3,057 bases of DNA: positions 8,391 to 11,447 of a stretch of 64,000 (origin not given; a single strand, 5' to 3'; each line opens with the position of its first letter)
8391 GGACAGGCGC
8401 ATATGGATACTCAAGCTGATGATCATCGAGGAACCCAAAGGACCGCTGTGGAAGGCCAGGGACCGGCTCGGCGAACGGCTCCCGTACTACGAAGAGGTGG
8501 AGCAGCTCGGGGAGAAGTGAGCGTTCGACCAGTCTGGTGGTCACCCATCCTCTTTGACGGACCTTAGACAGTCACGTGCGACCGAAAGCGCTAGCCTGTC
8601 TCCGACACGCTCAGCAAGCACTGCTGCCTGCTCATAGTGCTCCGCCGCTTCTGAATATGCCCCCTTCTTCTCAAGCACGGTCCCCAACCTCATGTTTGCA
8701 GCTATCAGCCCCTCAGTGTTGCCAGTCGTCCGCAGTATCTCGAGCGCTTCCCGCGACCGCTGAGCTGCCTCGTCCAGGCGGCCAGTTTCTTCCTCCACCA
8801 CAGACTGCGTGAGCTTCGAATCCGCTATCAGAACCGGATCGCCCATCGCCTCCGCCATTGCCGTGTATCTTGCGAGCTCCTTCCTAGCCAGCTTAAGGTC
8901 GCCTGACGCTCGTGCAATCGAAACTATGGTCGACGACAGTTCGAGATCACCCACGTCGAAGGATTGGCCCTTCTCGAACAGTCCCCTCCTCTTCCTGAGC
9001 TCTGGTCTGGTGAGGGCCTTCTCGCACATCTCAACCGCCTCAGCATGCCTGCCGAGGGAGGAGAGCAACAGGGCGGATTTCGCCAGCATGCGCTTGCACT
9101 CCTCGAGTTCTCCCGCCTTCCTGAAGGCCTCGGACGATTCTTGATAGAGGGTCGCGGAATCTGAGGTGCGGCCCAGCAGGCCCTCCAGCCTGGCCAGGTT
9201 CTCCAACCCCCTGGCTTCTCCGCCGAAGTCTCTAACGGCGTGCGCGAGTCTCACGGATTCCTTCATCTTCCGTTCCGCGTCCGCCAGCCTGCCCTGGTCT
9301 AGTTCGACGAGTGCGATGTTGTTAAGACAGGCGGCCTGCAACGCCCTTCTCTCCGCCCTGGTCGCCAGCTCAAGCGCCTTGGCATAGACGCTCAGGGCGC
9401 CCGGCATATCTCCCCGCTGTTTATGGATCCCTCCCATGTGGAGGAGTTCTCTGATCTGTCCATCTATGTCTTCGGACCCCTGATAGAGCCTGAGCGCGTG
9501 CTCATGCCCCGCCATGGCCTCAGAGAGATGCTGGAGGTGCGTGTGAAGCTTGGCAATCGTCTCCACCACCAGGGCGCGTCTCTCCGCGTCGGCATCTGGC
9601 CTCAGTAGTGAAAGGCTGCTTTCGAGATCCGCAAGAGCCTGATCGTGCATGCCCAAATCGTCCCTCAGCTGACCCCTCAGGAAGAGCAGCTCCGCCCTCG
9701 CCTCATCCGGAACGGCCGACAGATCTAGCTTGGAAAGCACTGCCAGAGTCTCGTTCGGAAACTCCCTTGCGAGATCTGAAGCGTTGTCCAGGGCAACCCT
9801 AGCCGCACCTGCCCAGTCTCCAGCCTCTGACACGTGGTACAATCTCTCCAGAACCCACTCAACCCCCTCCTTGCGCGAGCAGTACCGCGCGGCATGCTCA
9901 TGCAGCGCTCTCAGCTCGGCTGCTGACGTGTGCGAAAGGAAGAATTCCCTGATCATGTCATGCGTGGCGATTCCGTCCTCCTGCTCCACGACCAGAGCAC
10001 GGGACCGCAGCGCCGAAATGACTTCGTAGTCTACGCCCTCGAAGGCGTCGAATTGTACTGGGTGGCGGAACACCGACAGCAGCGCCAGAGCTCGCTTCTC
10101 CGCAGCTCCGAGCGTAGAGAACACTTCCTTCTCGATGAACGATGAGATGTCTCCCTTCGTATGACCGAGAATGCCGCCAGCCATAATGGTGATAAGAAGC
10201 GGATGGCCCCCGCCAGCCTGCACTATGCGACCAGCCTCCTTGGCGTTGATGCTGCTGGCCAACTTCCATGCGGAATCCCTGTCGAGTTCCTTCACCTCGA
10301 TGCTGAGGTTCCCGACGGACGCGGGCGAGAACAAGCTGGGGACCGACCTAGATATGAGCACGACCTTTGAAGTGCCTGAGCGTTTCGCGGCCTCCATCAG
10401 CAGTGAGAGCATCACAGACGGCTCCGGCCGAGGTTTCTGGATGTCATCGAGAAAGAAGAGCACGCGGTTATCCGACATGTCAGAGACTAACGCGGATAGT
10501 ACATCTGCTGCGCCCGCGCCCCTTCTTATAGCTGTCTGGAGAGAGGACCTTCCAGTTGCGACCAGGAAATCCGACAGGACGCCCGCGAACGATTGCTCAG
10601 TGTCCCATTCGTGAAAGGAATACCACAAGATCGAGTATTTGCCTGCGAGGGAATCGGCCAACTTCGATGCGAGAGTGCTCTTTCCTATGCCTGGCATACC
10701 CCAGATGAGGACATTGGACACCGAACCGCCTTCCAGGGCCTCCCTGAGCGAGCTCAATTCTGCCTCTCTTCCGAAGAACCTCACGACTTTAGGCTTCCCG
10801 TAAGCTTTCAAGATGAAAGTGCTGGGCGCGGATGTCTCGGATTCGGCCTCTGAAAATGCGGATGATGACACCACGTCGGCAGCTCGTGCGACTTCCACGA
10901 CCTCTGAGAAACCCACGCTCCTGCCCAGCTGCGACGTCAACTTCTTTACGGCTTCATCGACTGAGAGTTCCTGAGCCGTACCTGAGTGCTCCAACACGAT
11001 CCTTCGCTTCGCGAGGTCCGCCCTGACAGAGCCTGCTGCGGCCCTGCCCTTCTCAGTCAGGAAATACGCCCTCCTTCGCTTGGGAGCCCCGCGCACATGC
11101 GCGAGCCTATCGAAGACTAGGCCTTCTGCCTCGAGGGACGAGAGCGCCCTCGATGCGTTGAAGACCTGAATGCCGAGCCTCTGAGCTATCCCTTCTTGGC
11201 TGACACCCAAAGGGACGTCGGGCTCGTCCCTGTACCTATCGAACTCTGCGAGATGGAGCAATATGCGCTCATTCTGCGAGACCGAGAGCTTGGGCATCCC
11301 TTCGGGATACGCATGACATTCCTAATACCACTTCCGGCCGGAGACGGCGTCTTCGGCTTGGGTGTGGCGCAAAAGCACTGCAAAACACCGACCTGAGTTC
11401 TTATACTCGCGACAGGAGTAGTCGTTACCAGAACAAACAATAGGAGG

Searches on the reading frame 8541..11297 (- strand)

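Call 22: search_protein_families(library=pfam, proteins=[window:8541-11297:-], max_evalue=0.000001)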
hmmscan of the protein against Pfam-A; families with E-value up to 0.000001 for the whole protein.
window:8541-11297:- (918 aa): 10 families
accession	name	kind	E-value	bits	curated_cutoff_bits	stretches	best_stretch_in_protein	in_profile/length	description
PF13424.12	TPR_12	-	3.2e-21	75.7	30.1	1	618-685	5-75/77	Tetratricopeptide repeat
PF00515.34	TPR_1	-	3.4e-14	52.4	27.8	0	869-892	5-28/34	Tetratricopeptide repeat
PF13191.12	AAA_16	-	6.3e-13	50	32.6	1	173-306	1-161/167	AAA ATPase domain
PF07719.23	TPR_2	-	2.1e-12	46.6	27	0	867-895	3-31/34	Tetratricopeptide repeat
PF13374.12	TPR_10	-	4.5e-11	42.8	27.5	0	655-685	2-32/42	Tetratricopeptide repeat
PF13181.12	TPR_8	-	4e-09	36.3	25.7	0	737-763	3-29/34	Tetratricopeptide repeat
PF00931.28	NB-ARC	-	3.6e-08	33.4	23.5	1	179-370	3-199/248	NB-ARC domain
PF17874.7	TPR_MalT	-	4.8e-08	33.1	45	0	575-762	40-307/336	MalT-like TPR region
PF01637.24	ATPase_2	-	2e-07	31.5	33.2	1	174-365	1-218/225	ATPase domain predominantly from Archaea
PF14938.12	SNAP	-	3.4e-07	30.5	25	0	590-675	89-175/282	Soluble NSF attachment protein, SNAP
